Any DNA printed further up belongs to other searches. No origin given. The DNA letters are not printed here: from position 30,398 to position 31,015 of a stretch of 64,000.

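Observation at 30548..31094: Uncharacterised tightly coupled gene pair embedded in the defence island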

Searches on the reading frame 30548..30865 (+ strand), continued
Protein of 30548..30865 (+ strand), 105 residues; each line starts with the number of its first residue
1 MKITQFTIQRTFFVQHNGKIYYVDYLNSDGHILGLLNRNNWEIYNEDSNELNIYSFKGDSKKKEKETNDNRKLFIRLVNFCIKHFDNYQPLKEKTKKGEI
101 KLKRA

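Call 50: search_protein_families(library=pfam, max_evalue=0.1, proteins=[L018:3577-5922:-, L020:5086-6048:-, L024:5197-5778:+, L029:5823-5999:+, L004:5206-5535:+, L004:5702-6004:+, L043:1419-1766:+, L029:6308-6901:+, L029:6885-7388:+])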
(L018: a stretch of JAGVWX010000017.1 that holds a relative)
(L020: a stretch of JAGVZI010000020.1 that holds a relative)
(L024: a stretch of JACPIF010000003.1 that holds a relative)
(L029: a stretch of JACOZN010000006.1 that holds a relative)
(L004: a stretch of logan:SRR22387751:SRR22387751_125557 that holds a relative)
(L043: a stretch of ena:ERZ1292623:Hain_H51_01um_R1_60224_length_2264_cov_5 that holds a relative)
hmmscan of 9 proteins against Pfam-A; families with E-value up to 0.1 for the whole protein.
L018:3577-5922:- (781 aa): 12 families
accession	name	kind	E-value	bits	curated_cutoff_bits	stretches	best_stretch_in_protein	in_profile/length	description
PF04851.21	ResIII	-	4.8e-44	150.6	22.5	1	161-319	2-163/164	Type III restriction enzyme, res subunit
PF08463.15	EcoEI_R_C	-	3.3e-31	109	24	1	625-779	1-163/163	EcoEI R protein C-terminal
PF18766.7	SWI2_SNF2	-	1.5e-20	74.2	26.7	1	166-354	1-191/221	SWI2/SNF2 ATPase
PF00270.35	DEAD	-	6.2e-12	46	26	1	168-320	5-162/167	DEAD/DEAH box helicase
PF04313.20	HSDR_N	-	3.6e-10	40.5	25.1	1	6-118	2-197/198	Type I restriction enzyme R protein N terminus (HSDR_N)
PF13588.12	HSDR_N_2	-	1.3e-08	35.3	25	1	33-127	15-110/110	Type I restriction enzyme R protein N terminus (HSDR_N)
PF00271.37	Helicase_C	-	4.5e-06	27.3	23.5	1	404-519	4-109/110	Helicase conserved C-terminal domain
PF09848.15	SLFN-g3_helicase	-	0.003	17.3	24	1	191-294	10-94/354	Schlafen group 3, DNA/RNA helicase domain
PF13401.12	AAA_22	-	0.011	16.5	27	1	185-312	8-118/130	AAA domain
PF02562.22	PhoH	-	0.017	15.1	27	0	172-216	10-53/205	PhoH-like protein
PF12775.13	AAA_7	-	0.02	14.9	25.8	1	167-210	18-61/181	P-loop containing dynein motor region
PF13307.12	Helicase_C_2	-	0.066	13.7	25.3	0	504-535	125-154/170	Helicase C-terminal domain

L020:5086-6048:- (320 aa): 0 families

L024:5197-5778:+ (193 aa): 0 families

L029:5823-5999:+ (58 aa): 0 families

L004:5206-5535:+ (109 aa): 2 families
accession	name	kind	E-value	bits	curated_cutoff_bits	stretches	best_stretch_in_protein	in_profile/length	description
PF10263.15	SprT-like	-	0.00019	21.7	25.6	1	13-90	7-81/108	SprT-like family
PF06114.19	Peptidase_M78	-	0.016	15.5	22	1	62-87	34-59/123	IrrE N-terminal-like domain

L004:5702-6004:+ (100 aa): 8 families
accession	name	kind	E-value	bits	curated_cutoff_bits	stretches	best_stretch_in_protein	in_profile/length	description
PF04032.22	Rpr2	-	0.0015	19.2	29.3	1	26-85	24-90/90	RNAse P Rpr2/Rpp21/SNM1 subunit domain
PF13717.11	Zn_ribbon_4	-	0.014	15.7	30.3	0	77-87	24-34/36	zinc-ribbon domain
PF08792.16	A2L_zn_ribbon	-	0.028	14.5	22.9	0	41-57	14-31/33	A2L zinc ribbon domain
PF23783.1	Zn_ribbon_TiaS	-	0.042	14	27.3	0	46-64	18-36/41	TiaS C-terminal zinc ribbon domain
PF12756.13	zf-C2H2_2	-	0.065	13.9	26.9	0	21-62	27-65/100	C2H2 type zinc-finger (2 copies)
PF02892.21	zf-BED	-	0.079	13.4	20.6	0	74-88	12-26/44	BED zinc finger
PF00096.32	zf-C2H2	-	0.084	13.8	25.2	0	48-63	1-16/23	Zinc finger, C2H2 type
PF24868.1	YABBY_N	-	0.093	12.8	28.6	0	49-57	10-18/60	YABBY, N-terminal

L043:1419-1766:+ (115 aa): 0 families

L029:6308-6901:+ (197 aa): 14 families
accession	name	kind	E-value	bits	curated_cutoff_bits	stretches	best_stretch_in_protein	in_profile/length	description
PF18765.7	Polbeta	-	9.2e-08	32.6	26.9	1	110-181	17-87/93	Polymerase beta, Nucleotidyltransferase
PF01909.29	NTP_transf_2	-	6.6e-07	30.1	21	1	111-146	19-59/93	Nucleotidyltransferase domain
PF21248.3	SoFic-like_C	-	0.00052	20.6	27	1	27-63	36-72/76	Protein adenylyltransferase SoFic-like, C-terminal domain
PF03965.22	Penicillinase_R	-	0.00064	20.5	22.6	1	27-76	27-76/115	Penicillinase repressor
PF22600.2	MTPAP-like_central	-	0.0035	17.9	27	1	94-155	29-78/139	Poly(A) RNA polymerase, mitochondrial-like, central palm domain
PF14792.12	DNA_pol_B_palm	-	0.0068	17.1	25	0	94-193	14-95/113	DNA polymerase beta palm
PF24033.1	DUF7342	-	0.0073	16.7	31.6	1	23-66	19-62/150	Family of unknown function (DUF7342)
PF22979.2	HTH_69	-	0.025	14.9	27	1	22-56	27-61/69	Winged helix-turn-helix domain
PF14493.12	HTH_40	-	0.039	14.7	27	0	18-81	9-66/89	Helix-turn-helix domain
PF01978.25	TrmB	-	0.046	14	25.6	1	19-62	20-62/68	Sugar-specific transcriptional regulator TrmB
PF13730.12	HTH_36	-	0.047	13.9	25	0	26-51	30-55/55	Helix-turn-helix domain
PF09079.17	Cdc6_C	-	0.052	14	25.1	1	29-66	46-86/96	CDC6, C terminal winged helix domain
PF01022.26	HTH_5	-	0.065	13.6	22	0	27-52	21-46/47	Bacterial regulatory protein, arsR family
PF08279.18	HTH_11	-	0.072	13.4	25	0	16-49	10-43/55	HTH domain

L029:6885-7388:+ (167 aa): 5 families
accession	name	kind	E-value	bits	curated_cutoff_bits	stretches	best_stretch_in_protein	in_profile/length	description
PF05168.19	HEPN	-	2.2e-06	28.2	22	1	27-137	3-116/117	HEPN domain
PF13250.11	DUF4041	-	0.0043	17.3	27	1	134-164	10-40/56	Domain of unknown function (DUF4041)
PF04435.23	SPK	-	0.032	14.8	22.1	0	95-139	50-94/104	Domain of unknown function (DUF545)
PF13588.12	HSDR_N_2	-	0.06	13.9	25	1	97-157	19-78/110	Type I restriction enzyme R protein N terminus (HSDR_N)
PF07889.17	DUF1664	-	0.088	13.3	34.6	0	132-162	75-104/124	Protein of unknown function (DUF1664)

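Call 51: search_protein_representatives(alignment_id=A1)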
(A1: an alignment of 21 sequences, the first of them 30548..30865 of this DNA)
Query: 21 sequences, 96 profile positions. Proteins with E-value up to 0.001 (for the whole library): 90; up to 1e-10: 55; up to 1e-30: 6. The best 90 are listed.
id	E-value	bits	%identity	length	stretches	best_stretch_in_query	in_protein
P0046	1.5e-35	137.7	-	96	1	1-94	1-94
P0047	1.1e-33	131.7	-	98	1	1-91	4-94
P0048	5.0e-33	129.6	-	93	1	1-92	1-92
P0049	2.4e-32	127.4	-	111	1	1-87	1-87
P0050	4.4e-32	126.6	-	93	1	1-91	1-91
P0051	8.0e-31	122.5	-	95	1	1-92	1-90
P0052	1.7e-29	118.3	-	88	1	9-91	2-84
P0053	5.0e-28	113.6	-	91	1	1-94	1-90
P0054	8.7e-28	112.8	-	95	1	1-92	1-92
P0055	3.1e-26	107.8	-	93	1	1-91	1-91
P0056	9.4e-26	106.3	-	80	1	16-88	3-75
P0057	1.0e-25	106.2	-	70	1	23-91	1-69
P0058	1.4e-25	105.7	-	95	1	1-92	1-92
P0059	1.5e-25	105.6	-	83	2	1-55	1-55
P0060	3.6e-25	104.4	-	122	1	1-91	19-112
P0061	3.1e-22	95.0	-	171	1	3-90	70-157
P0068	3.2e-19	85.3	-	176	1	9-85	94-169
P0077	3.7e-15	72.3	-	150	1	11-91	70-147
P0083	9.5e-14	67.8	-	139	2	1-52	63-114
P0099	5.8e-11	58.9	-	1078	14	17-69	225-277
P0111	3.0e-09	53.4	-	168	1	1-88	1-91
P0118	2.8e-08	50.3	-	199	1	1-87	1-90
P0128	1.0e-05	42.0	-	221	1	1-49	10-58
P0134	2.3e-04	37.7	-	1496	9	3-37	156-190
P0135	9.0e-04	35.8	-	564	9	18-35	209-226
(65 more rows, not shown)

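Call 52: search_protein_families(library=pfam, max_evalue=0.01, proteins=[P0099, P0134, P0135, P0061, P0068, P0077, P0083, P0118, P0128, P0111])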
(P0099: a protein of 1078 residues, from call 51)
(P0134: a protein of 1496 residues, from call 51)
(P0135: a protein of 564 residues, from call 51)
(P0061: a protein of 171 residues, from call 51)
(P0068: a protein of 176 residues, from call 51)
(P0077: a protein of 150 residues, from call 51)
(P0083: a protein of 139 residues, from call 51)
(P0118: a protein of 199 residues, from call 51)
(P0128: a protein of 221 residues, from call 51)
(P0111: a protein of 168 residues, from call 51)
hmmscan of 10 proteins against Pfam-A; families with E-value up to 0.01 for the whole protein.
P0099 (1078 aa): 6 families
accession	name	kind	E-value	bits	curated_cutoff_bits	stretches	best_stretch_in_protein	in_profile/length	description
PF20049.4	DUF6451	-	5.8e-16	58.6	28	0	118-138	2-22/33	Domain of unknown function (DUF6451)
PF17810.6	Arg_decarb_HB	-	7.3e-10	39.5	23.3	0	652-676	32-56/84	Arginine decarboxylase helical bundle domain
PF18340.7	TraI_2B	-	2.5e-06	27.7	26.7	0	291-325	31-65/79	DNA relaxase TraI 2B/2B-like domain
PF24848.1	DUF7723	-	0.0004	20.8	27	0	631-666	18-53/71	Family of unknown function (DUF7723)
PF22608.2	DNAX_ATPase_lid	-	0.0011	19.2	27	0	183-205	1-23/49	DNA polymerase III clamp loader subunit, ATPase lid domain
PF24843.1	DUF7720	-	0.0014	19.1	27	0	734-762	18-46/81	Family of unknown function (DUF7720)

P0134 (1496 aa): 4 families
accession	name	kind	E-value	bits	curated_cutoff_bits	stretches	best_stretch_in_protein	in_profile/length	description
PF09479.16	Flg_new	-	4e-54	181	27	11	112-158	1-44/65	Listeria-Bacteroides repeat domain (List_Bact_rpt)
PF18998.6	Flg_new_2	-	3.7e-08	33.7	23.6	0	370-415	10-65/73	Divergent InlB B-repeat domain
PF17786.7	Mannosidase_ig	-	7.9e-07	30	23.4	0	487-512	18-42/91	Mannosidase Ig/CBM-like domain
PF00553.25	CBM_2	-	6.1e-05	23.7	24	0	406-457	41-92/101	Cellulose binding domain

P0135 (564 aa): 5 families
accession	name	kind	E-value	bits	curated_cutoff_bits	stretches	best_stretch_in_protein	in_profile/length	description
PF24706.1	DUF7669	-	2.5e-12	47.3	23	0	393-431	27-67/75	Domain of unknown function (DUF7669)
PF16837.10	SF3A3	-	2.5e-12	47.1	27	0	148-169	14-33/49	Pre-mRNA-splicing factor SF3A3, of SF3a complex, Prp9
PF06404.17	PSK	-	1.6e-05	26.3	25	0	265-279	68-82/88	Phytosulfokine precursor protein (PSK)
PF00858.29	ASC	-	0.00061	19.4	23.6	0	208-259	132-182/455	Amiloride-sensitive sodium channel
PF13991.11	BssS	-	0.0093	16.5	27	0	140-164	8-32/72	BssS protein family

P0061 (171 aa): 0 families

P0068 (176 aa): 0 families

P0077 (150 aa): 0 families

P0083 (139 aa): 0 families

P0118 (199 aa): 0 families

P0128 (221 aa): 0 families

P0111 (168 aa): 0 families

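Call 54: find_related_loci(query=A1, collection=metagenome_contigs, flank=4000)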
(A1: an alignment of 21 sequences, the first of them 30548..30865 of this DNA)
Query A1 (105 aa) in metagenome_contigs; peptide patterns used: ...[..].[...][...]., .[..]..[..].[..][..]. (x = any residue, [..] = any of these).
247 stretches matched a pattern; 53 encode a relative of the query (tblastn E <= 1e-3); 53 distinct loci.
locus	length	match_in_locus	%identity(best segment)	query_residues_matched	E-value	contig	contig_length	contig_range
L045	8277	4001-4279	62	1-93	4e-36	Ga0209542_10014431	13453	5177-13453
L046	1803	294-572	59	1-93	3e-35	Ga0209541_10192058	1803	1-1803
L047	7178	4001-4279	55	1-93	3e-33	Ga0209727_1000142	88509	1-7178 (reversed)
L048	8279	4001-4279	55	1-93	3e-33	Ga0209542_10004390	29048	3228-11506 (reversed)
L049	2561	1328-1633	57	1-100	4e-32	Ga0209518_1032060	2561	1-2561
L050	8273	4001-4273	57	1-91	4e-32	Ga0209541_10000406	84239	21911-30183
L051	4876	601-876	57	1-92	1e-31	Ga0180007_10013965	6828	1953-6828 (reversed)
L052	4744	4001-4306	56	1-100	1e-31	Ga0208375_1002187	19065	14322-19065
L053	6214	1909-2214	56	1-100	1e-31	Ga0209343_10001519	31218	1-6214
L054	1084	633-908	57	1-92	1e-32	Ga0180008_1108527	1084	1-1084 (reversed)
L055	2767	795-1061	57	1-89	3e-31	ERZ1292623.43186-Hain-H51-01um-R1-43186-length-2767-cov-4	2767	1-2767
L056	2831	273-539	57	1-89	3e-31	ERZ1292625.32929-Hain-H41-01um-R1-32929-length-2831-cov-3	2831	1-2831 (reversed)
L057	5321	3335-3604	50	1-90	5e-30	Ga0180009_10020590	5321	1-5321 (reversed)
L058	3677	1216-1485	54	1-90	5e-29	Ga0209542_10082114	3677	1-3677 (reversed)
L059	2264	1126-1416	53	1-104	8e-29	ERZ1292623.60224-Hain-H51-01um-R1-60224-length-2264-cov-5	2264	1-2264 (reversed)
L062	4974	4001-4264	56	1-88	7e-26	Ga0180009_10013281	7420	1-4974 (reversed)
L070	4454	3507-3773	54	1-90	3e-22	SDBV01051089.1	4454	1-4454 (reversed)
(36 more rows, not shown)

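Call 60: find_encoding_contigs(protein=P0001, flank=3000, max_places=6)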
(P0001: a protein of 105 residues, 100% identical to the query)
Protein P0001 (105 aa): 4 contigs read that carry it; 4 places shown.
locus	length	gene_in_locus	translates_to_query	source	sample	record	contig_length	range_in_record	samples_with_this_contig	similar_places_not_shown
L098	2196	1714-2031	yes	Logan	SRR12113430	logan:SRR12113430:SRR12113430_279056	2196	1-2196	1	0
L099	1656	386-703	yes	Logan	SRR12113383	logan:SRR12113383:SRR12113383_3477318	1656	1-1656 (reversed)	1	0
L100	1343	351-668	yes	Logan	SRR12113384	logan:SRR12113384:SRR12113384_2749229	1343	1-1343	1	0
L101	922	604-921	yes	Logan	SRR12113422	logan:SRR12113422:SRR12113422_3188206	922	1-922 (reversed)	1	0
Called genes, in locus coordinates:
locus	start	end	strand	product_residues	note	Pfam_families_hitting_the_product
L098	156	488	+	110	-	-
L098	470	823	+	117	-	PF10049:DUF2283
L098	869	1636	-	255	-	PF06044:DpnI, PF17726:DpnI_C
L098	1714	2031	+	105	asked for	-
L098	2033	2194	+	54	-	?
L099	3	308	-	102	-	?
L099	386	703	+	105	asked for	-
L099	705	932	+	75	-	-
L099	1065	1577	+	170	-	PF01909:NTP_transf_2, PF18765:Polbeta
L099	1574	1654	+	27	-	?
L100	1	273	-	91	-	?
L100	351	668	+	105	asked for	-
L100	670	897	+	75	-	-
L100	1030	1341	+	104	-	?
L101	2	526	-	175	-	?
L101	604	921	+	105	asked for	?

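Call 62: search_solved_structures(query=A1, max_evalue=10)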
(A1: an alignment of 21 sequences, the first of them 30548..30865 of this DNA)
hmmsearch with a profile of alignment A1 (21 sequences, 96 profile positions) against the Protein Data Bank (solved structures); distinct sequences matched with E-value up to 10: 8.
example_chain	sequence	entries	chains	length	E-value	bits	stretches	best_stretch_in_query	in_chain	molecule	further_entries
1got_G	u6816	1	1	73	0.12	16.1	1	51-92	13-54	GT-GAMMA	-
1a0r_G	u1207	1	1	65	0.15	15.9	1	54-92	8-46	TRANSDUCIN (GAMMA SUBUNIT)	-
6oy9_G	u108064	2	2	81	0.16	15.8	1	51-92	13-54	Guanine nucleotide-binding protein G(T) subunit gamma-T1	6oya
1b9x_B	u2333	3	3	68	0.16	15.8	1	53-92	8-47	PROTEIN (TRANSDUCIN) | TRANSDUCIN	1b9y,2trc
1tbg_E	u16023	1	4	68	0.16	15.8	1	53-92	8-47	TRANSDUCIN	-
5kdo_G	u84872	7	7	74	0.19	15.5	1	54-92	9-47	Guanine nucleotide-binding protein G(T) subunit gamma-T1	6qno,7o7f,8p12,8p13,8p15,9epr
6b20_C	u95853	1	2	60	0.25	15.1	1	57-92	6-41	Guanine nucleotide-binding protein G(T) subunit gamma-T1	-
8a5d_U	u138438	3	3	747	2.7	11.8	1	17-37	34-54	Actin-related protein 8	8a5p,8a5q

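Call 66: search_dna_similar(query=window:30548-30865:+, collection=phages, mode=protein, max_evalue=0.01)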
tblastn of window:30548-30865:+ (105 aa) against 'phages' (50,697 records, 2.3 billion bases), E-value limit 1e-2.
No match.

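Call 78: search_protein_families(library=pfam, max_evalue=0.1, proteins=[L020:5086-5940:-, L070:2674-3174:-, L005:6514-7029:-, L023:6678-7196:-, L057:2585-3196:-, L062:2540-3964:+])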
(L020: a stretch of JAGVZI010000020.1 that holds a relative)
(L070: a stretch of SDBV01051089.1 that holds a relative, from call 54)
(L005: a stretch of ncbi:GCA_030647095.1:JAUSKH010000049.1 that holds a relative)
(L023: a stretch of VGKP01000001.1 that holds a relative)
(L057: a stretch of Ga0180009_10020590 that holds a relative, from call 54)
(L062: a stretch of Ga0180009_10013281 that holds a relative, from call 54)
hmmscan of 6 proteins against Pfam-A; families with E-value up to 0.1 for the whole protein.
L020:5086-5940:- (284 aa): 0 families

L070:2674-3174:- (166 aa): 2 families
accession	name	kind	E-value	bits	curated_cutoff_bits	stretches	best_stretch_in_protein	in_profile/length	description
PF09195.17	Endonuc-BglII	-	3.6e-34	118.3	26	1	11-165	2-163/163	Restriction endonuclease BglII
PF00563.25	EAL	-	0.09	12.6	31.3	0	12-131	69-186/236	EAL domain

L005:6514-7029:- (171 aa): 1 family
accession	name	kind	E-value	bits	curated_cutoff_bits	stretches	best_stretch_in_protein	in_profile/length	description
PF18225.7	AbfS_sensor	-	0.074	13.3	26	0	4-17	24-37/65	Sensor histidine kinase (AbfS) sensor domain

L023:6678-7196:- (172 aa): 1 family
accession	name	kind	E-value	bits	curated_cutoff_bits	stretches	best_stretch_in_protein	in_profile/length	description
PF01988.24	VIT1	-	8.1e-34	117.7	28.1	2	13-74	3-65/214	VIT family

L057:2585-3196:- (203 aa): 2 families
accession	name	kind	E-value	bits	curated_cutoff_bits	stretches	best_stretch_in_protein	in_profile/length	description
PF12686.12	DUF3800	-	7.3e-14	53.1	21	1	4-180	1-148/149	Protein of unknown function (DUF3800)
PF14552.11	Tautomerase_2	-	0.019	15.5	28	1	96-126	42-72/82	Tautomerase enzyme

L062:2540-3964:+ (474 aa): 2 families
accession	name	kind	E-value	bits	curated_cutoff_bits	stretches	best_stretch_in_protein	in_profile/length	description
PF04055.27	Radical_SAM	-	2.4e-13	51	29.5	1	151-268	4-119/166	Radical SAM superfamily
PF11181.13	YflT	-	0.085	13.8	26.2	0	259-285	6-32/99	Heat induced stress protein YflT domain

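Call 82: search_protein_families(library=pfam, alignment_id=A1, max_evalue=1)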
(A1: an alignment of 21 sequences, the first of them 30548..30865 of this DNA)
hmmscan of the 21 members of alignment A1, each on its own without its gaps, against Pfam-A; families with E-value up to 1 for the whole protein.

A. member 1, window:30548-30865:+ (105 aa): 0 families

B. families by the number of members that match (of 21 scanned): 11 families
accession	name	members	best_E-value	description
PF16277.11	DUF4926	3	0.036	Domain of unknown function (DUF4926)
PF07101.16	DUF1363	1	0.041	Protein of unknown function (DUF1363)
PF17130.9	Peptidase_M99_m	1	0.083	beta-barrel domain of carboxypeptidase M99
PF21262.3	RRP40_S1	1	0.092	Exosome complex component RRP40, S1 domain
PF18719.7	ArlS_N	1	0.097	ArlS sensor domain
PF09022.15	Staphostatin_A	1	0.099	Staphostatin A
PF07063.19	HGLS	1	0.14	2-oxoadipate dioxygenase/decarboxylase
PF01938.26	TRAM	1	0.15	TRAM domain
PF00347.28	Ribosomal_L6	1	0.18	Ribosomal protein L6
PF12650.12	DUF3784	1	0.28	Domain of unknown function (DUF3784)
PF17129.9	Peptidase_M99_C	1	0.34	C-terminal domain of metallo-carboxypeptidase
